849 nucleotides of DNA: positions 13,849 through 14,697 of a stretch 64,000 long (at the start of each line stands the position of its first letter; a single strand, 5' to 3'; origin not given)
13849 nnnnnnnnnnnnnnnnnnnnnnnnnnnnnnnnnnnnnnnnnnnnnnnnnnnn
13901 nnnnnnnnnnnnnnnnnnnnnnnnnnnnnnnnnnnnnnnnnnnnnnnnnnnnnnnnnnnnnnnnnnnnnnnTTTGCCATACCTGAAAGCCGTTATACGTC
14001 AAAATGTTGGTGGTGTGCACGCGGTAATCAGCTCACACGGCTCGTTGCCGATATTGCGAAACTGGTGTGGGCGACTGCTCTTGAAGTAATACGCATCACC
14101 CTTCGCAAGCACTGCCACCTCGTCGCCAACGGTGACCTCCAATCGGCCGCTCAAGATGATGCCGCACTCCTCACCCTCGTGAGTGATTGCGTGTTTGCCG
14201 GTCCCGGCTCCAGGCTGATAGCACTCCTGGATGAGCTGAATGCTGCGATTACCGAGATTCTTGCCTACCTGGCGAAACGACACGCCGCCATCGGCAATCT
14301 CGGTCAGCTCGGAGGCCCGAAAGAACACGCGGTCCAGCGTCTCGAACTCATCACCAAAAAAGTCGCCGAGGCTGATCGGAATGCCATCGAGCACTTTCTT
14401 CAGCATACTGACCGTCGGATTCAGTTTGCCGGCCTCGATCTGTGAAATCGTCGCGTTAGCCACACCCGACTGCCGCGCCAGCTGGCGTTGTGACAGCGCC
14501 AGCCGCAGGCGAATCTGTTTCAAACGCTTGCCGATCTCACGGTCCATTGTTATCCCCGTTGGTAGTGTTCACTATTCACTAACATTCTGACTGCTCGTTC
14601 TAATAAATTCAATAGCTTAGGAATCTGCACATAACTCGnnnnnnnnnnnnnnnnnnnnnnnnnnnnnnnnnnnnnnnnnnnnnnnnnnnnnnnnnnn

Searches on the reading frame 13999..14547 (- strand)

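Call 70: search_protein_families(library=pfam, proteins=[window:13999-14547:-], max_evalue=1e-8)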
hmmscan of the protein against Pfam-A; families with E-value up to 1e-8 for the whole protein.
window:13999-14547:- (182 aa): 3 families
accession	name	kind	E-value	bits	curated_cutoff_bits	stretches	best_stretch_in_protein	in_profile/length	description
PF07883.17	Cupin_2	-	8.7e-21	73.9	27.2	1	108-175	3-68/70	Cupin domain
PF01381.28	HTH_3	-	4e-13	49.6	23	1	9-62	1-54/55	Helix-turn-helix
PF13560.12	HTH_31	-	1.3e-09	38.6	27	1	4-54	1-52/64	Helix-turn-helix domain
